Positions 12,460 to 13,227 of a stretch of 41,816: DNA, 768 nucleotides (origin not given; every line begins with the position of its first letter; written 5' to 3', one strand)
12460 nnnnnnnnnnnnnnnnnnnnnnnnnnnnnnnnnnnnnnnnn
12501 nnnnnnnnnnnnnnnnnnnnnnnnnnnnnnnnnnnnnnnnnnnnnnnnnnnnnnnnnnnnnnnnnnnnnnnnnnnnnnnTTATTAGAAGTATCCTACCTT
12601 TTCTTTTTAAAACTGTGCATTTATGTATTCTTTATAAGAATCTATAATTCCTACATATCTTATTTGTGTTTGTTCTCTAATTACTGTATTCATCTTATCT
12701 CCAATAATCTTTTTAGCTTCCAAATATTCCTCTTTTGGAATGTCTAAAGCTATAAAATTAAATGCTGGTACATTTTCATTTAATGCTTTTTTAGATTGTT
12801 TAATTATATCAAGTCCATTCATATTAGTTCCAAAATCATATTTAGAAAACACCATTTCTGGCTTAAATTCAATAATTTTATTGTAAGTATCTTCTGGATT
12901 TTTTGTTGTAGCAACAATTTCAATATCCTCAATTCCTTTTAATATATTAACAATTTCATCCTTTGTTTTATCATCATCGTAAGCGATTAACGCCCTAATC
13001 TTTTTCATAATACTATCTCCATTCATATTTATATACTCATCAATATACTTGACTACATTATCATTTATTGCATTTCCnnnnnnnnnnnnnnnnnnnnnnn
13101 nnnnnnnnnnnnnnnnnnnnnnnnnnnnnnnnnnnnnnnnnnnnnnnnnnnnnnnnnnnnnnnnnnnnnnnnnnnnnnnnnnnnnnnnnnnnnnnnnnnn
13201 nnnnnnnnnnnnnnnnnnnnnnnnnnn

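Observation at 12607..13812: Viperin-like radical SAM enzyme fused to a CheY-like receiver domain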

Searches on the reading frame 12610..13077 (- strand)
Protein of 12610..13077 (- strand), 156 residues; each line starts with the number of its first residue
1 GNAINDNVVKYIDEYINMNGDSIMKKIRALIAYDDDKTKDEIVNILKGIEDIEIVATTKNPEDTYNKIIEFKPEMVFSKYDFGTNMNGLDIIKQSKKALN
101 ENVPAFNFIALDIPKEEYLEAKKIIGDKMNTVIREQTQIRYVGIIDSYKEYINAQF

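Call 6: search_protein_families(library=pfam, proteins=[window:12610-13077:-], max_evalue=10)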
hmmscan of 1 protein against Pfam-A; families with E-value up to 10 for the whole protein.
seq(156 aa): 2 families
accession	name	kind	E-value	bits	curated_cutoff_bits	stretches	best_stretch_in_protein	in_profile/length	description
PF05791.16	Bacillus_HBL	-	0.0049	17.1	29.1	1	7-98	76-158/177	Bacillus haemolytic enterotoxin (HBL)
PF12976.13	DUF3860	-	0.2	12.1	27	1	6-60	8-60/93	Domain of Unknown Function with PDB structure (DUF3860)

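Call 24: search_solved_structures(query=A2, max_evalue=1, show_alignments=3)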
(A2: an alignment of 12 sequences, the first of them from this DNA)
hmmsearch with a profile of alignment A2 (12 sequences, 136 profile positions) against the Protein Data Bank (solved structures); distinct sequences matched with E-value up to 1: 17.
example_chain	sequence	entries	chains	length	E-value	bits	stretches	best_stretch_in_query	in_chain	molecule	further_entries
9xzo_A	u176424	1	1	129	0.00019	24.6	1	8-105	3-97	De novo protein M1X0B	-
3b2n_A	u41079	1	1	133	0.00032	23.8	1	9-126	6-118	Uncharacterized protein Q99UF4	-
6ymz_A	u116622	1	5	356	0.0055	19.8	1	4-74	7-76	Protein-glutamate methylesterase/protein-glutamine glutaminase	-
1a2o_A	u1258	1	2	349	0.0083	19.3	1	4-74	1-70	CHEB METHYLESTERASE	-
4rzp_A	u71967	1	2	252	0.029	17.5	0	3-30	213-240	Engineered Protein OR366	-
5hev_A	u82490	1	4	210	0.038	17.1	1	7-85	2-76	Response regulator protein VraR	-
7ve6_A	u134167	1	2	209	0.042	17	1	7-79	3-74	Response regulator protein VraR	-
4gvp_A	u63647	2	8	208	0.055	16.6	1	7-79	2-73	Response regulator protein vraR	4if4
4ked_A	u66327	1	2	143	0.073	16.2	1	9-76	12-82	Cofilin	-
1cfy_A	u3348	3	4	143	0.077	16.1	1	9-76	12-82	COFILIN | YEAST COFILIN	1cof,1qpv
3t8y_A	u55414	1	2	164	0.095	15.8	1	7-74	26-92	Chemotaxis response regulator protein-glutamate methylesterase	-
4kee_A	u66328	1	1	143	0.098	15.8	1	9-75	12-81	Cofilin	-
4kef_A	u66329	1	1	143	0.16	15.1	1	9-69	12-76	Cofilin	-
7esg_A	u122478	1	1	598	0.29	14.3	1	5-70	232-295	Glutathione S-transferase,Protein-glutamate methylesterase/protein-glutamine glutaminase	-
3f62_A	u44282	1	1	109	0.58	13.3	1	21-74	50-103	Interleukin 18 binding protein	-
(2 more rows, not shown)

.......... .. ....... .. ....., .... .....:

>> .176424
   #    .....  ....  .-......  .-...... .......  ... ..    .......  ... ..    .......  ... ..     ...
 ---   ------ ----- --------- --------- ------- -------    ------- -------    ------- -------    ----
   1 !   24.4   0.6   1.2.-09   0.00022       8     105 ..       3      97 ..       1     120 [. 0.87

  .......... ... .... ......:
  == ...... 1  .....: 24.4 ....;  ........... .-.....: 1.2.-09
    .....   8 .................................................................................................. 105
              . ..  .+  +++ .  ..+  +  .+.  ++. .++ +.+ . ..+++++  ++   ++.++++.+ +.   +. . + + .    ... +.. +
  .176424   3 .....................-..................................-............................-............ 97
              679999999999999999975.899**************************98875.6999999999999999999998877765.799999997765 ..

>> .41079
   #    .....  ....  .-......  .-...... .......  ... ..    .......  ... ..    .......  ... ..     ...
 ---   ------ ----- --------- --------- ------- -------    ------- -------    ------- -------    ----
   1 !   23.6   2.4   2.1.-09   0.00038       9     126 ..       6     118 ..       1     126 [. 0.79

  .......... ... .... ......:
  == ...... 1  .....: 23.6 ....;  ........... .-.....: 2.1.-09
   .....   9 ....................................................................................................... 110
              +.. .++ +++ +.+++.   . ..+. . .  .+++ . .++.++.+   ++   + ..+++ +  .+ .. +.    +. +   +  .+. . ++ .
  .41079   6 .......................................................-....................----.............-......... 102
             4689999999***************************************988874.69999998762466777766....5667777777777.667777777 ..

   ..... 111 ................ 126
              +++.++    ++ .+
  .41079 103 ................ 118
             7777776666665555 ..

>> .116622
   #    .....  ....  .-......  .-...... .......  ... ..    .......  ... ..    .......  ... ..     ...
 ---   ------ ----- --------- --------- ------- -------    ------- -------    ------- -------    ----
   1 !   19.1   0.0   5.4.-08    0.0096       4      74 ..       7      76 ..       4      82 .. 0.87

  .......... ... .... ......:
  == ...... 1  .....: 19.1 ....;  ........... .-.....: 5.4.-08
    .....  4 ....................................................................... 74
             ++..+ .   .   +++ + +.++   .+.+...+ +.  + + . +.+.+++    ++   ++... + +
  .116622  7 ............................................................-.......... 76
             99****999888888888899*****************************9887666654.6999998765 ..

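Call 31: find_homologous_proteins(query=A2, max_evalue=0.01)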
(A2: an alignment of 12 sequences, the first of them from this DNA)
Query A2 (12 sequences) (136 aa, profile of the alignment): 92 proteins with E <= 0.01 among 8000 candidates.
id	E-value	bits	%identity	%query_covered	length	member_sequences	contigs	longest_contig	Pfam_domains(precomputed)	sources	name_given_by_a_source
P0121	1.5e-72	260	96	100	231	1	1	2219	PF09208.17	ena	-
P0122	5.2e-72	258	77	94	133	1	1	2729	-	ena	-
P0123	1.3e-71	257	99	98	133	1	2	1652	-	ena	-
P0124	7.7e-71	254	74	95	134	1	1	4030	-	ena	-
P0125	2.4e-67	243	71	100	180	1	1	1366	-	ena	-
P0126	6.6e-67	241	73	96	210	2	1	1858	-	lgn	-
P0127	4.1e-66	239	73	96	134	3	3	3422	-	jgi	-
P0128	2.4e-65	236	70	94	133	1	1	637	-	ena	-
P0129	3.8e-65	236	71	94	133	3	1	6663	-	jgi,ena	-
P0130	8.9e-63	228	72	98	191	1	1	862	-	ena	-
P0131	6.0e-61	222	66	97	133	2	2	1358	-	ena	-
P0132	8.1e-58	212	65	93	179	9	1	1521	-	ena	-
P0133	3.1e-56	207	66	96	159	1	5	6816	-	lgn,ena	-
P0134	3.5e-56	207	65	96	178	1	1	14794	-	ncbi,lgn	-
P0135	1.9e-54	201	72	82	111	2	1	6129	-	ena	-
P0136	6.2e-52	193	63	95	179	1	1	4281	PF00072.31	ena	-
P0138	9.2e-51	189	60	95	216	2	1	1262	PF00072.31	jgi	-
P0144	2.3e-48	181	54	95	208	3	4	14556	PF00072.31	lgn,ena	-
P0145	2.8e-48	181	60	95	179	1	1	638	PF00072.31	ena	-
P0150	5.1e-39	151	47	95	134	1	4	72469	PF00072.31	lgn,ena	-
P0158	1.1e-32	131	50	95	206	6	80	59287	-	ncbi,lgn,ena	-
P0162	1.5e-29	121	47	97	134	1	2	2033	PF00072.31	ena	-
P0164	2.0e-29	120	47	97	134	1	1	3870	PF00072.31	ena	-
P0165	2.6e-29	120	47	97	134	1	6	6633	PF00072.31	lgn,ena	-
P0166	2.8e-29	120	47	97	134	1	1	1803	PF00072.31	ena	-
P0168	4.8e-29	119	47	97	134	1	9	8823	PF00072.31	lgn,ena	-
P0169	5.1e-29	119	44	93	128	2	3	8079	PF00072.31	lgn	-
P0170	5.4e-29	119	47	97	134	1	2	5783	PF00072.31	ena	-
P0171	5.6e-29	119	47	97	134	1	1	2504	PF00072.31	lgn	-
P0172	5.7e-29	119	46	97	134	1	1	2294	PF00072.31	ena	-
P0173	6.1e-29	119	47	97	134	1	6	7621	PF00072.31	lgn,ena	-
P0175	8.4e-29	118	47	96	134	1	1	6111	PF00072.31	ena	-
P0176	9.1e-29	118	46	97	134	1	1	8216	PF00072.31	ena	-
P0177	9.9e-29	118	46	97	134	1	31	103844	PF00072.31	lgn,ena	-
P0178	1.1e-28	118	44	97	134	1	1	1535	PF00072.31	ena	-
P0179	1.5e-28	117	45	96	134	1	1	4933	PF00072.31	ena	-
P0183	3.2e-28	116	44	97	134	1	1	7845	PF00072.31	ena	-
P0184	4.3e-28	116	45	97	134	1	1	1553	PF00072.31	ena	-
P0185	5.0e-28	116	46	97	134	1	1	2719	PF00072.31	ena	-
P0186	5.9e-28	115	45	97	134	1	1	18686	PF00072.31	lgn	-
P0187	7.0e-28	115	45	97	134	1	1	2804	PF00072.31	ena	-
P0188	7.1e-28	115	45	97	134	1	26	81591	PF00072.31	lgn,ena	-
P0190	9.2e-28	115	45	97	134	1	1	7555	PF00072.31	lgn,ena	-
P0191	1.0e-27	115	46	97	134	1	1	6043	PF00072.31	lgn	-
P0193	5.8e-27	112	44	97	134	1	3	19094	PF00072.31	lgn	-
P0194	8.1e-27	112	42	93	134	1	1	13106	PF00072.31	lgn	-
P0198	3.6e-25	106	47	82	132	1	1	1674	PF00072.31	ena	-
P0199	3.9e-25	106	47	80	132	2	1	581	PF00072.31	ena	-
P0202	6.0e-23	99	44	93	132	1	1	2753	PF00072.31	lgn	-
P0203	1.5e-22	98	43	82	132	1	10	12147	PF00072.31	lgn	-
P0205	3.7e-22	97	43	82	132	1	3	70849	PF00072.31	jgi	-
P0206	1.3e-21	95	42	82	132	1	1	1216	PF00072.31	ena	-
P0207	6.8e-21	92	43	88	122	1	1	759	PF00072.31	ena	-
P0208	3.8e-20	90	42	88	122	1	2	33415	PF00072.31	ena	-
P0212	3.7e-5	42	30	97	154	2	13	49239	PF00072.31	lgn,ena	-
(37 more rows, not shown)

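Call 33: find_encoding_contigs(protein=P0177, flank=6000, max_places=2)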
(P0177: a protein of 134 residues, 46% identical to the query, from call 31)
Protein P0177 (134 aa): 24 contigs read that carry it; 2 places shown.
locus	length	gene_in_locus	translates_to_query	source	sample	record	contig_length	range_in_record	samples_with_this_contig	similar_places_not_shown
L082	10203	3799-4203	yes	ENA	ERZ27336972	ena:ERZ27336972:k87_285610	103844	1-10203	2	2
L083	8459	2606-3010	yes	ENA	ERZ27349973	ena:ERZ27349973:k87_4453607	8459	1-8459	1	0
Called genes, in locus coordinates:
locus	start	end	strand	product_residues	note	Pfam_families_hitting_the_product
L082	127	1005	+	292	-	PF00126:HTH_1, PF03466:LysR_substrate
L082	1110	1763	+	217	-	PF02452:PemK_toxin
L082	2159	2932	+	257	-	PF04055:Radical_SAM, PF13353:Fer4_12 (weak)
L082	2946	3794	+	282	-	PF00294:PfkB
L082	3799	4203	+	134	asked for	PF00072:Response_reg (weak)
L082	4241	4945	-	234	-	-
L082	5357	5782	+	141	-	-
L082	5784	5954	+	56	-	-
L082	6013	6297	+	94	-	-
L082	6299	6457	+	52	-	-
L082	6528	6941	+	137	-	-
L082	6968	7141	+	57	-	-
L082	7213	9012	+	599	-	PF00239:Resolvase, PF07508:Recombinase, PF13408:Zn_ribbon_recom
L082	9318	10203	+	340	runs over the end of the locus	PF13310:Virulence_RhuM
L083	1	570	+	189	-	?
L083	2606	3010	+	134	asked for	PF00072:Response_reg (weak)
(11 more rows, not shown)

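Call 39: search_protein_families(library=pfam, proteins=[L082:1110-1763:+, L082:4241-4945:-, L082:2946-3794:+], max_evalue=0.01)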
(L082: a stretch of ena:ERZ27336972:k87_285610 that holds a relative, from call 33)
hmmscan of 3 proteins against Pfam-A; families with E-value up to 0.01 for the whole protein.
L082:1110-1763:+ (217 aa): 1 family
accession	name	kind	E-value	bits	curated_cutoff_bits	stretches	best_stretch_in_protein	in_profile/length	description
PF02452.23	PemK_toxin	-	1.4e-18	67.5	23.1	1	53-159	2-107/109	PemK-like, MazF-like toxin of type II toxin-antitoxin system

L082:4241-4945:- (234 aa): 1 family
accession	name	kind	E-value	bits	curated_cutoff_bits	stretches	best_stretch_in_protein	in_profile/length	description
PF00072.30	Response_reg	-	0.00051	20.6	30.2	1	4-85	1-78/111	Response regulator receiver domain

L082:2946-3794:+ (282 aa): 1 family
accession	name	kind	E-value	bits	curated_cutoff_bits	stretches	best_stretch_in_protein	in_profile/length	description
PF00294.29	PfkB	-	1.4e-20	74.3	25.8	1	12-267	3-294/302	pfkB family carbohydrate kinase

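Call 67: find_encoding_contigs(protein=P0158, flank=5000, max_places=2)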
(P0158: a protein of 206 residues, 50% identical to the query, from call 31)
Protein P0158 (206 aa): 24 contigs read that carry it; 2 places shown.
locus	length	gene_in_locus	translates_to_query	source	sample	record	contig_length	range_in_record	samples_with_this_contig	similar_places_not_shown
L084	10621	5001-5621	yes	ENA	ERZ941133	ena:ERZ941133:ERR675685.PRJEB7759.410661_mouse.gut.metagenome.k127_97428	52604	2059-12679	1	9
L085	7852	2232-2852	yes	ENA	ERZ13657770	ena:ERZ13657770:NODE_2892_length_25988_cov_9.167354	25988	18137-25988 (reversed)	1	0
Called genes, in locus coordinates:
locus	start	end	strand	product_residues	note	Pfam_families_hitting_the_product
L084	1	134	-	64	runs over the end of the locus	PF12728:HTH_17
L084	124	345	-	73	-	-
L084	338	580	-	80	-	-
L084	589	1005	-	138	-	-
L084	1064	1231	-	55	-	-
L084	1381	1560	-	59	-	PF12645:HTH_16 (weak)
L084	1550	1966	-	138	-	PF04545:Sigma70_r4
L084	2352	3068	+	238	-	PF00072:Response_reg (faint), PF08769:Spo0A_C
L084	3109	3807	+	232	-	PF00126:HTH_1, PF03466:LysR_substrate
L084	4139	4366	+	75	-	-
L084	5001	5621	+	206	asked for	-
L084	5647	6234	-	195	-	-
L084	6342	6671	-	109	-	PF12844:HTH_19, PF01381:HTH_3 (weak)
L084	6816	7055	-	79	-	PF13443:HTH_26 (weak)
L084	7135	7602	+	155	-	-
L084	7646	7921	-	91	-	PF00216:Bac_DNA_binding, PF18291:HU-HIG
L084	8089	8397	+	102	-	-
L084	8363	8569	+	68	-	PF03118:RNA_pol_A_CTD (weak)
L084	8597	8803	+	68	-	PF09855:Zn_ribbon_13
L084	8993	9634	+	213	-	-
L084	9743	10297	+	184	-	PF00005:ABC_tran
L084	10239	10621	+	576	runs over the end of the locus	-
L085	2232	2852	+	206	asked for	-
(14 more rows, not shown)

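Call 73: search_protein_families(library=pfam, proteins=[L084:5647-6234:-], max_evalue=0.01)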
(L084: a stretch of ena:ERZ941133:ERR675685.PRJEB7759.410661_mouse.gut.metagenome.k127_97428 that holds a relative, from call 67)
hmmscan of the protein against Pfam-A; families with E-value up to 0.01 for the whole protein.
L084:5647-6234:- (195 aa): 0 families

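Call 87: search_protein_families(library=padloc, proteins=[L082:1110-1763:+], max_evalue=0.001)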
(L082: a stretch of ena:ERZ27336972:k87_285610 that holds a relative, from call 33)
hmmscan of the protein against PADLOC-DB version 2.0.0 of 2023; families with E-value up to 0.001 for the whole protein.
L082:1110-1763:+ (217 aa): 0 families

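Call 93: search_protein_families(library=pfam, alignment_id=A3, max_evalue=0.01)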
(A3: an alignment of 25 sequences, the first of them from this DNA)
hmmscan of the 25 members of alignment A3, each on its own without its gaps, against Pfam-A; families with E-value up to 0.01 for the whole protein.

A. member 1, seq(136 aa): 1 family
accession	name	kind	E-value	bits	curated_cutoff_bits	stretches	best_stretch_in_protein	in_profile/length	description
PF05791.16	Bacillus_HBL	-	0.0059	16.9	29.1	1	2-78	86-158/177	Bacillus haemolytic enterotoxin (HBL)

B. families by the number of members that match (of 25 scanned): 7 families
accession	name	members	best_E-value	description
PF00072.30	Response_reg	19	1.3e-17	Response regulator receiver domain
PF01497.23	Peripla_BP_2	4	0.0014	Periplasmic binding protein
PF18394.6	TBK1_CCD1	1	0.0032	TANK-binding kinase 1 coiled-coil domain 1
PF15508.11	NAAA-beta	1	0.0038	beta subunit of N-acylethanolamine-hydrolyzing acid amidase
PF00362.24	Integrin_beta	1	0.0042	Integrin beta chain VWA domain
PF05791.16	Bacillus_HBL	1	0.0059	Bacillus haemolytic enterotoxin (HBL)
PF13905.12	Thioredoxin_8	1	0.0075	Thioredoxin-like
